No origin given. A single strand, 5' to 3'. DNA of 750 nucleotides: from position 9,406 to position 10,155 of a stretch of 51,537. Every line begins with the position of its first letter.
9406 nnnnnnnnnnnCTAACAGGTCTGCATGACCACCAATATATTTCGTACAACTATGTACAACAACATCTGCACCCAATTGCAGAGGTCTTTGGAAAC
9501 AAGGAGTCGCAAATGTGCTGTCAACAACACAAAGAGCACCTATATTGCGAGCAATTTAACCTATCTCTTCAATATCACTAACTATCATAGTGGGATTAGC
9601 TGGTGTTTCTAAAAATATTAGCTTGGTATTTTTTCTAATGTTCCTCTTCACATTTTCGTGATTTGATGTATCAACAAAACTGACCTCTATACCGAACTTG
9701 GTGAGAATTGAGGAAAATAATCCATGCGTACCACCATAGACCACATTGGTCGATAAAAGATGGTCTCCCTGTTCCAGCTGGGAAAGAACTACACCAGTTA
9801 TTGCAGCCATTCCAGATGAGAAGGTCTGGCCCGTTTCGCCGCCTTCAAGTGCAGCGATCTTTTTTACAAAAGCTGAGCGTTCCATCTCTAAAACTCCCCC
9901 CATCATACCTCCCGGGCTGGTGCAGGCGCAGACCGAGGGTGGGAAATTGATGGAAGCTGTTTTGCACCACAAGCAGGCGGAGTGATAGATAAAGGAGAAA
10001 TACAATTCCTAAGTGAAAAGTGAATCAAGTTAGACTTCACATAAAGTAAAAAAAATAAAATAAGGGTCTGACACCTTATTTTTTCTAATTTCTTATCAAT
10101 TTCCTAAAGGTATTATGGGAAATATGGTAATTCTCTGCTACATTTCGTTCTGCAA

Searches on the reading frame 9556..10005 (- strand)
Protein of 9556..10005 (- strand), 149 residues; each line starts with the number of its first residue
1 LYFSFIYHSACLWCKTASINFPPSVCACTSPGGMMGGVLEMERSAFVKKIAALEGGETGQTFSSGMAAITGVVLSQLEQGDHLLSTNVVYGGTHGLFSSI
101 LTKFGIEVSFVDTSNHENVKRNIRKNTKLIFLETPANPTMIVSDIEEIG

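Call 98: search_protein_families(library=ncbifam, proteins=[window:9556-10005:-], max_evalue=1)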
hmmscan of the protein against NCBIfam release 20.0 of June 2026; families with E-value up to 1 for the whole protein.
window:9556-10005:- (149 aa): 63 families (the best 25 are shown)
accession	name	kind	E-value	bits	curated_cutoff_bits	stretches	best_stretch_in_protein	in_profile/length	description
NF005976.0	PRK08064.1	equivalog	6.5e-34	117.5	627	1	43-148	56-160/390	cystathionine beta-lyase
NF006003.0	PRK08133.1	equivalog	2.1e-32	112.3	522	1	44-148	69-173/396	O-succinylhomoserine sulfhydrylase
NF005810.0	PRK07671.1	equivalog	2.9e-32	112.1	594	1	43-148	52-156/377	bifunctional cystathionine gamma-lyase/homocysteine desulfhydrase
TIGR01328.1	met_gam_lyase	equivalog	5.9e-32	111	549.7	1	46-148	64-166/391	methionine gamma-lyase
NF004876.0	PRK06234.1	subfamily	9.3e-32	110.5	666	1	47-148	70-171/400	methionine gamma-lyase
TIGR01326.1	OAH_OAS_sulfhy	subfamily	6.1e-29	101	495.1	1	45-148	61-164/418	O-acetylhomoserine aminocarboxypropyltransferase/cysteine synthase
NF005263.0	PRK06767.1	equivalog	1e-28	100.5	617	1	46-147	66-167/392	methionine gamma-lyase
NF043007.1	CysBLyMetC_Staph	equivalog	1.1e-28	100.2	700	1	42-148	52-157/378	cystathionine beta-lyase MetC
NF005871.0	PRK07811.1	equivalog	6.8e-28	97.3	513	1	42-148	62-168/389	cystathionine gamma-synthase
TIGR01325.1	O_suc_HS_sulf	equivalog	6.9e-28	97.3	510.05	1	44-147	57-160/380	O-succinylhomoserine sulfhydrylase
NF006097.0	PRK08249.1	equivalog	1.7e-27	95.8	600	1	44-148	69-173/402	cystathionine gamma-synthase family protein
NF004609.0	PRK05939.1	equivalog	2e-27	96.2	555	1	45-149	65-168/412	cystathionine gamma-synthase family protein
NF004821.0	PRK06176.1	equivalog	3.1e-27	95.4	642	1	43-148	52-156/380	cystathionine gamma-synthase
NF005696.0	PRK07504.1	equivalog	3.7e-26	91.8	675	1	44-148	68-172/397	O-succinylhomoserine sulfhydrylase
NF006095.0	PRK08247.1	equivalog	7.1e-26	90.8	585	1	43-148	55-159/369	methionine biosynthesis PLP-dependent protein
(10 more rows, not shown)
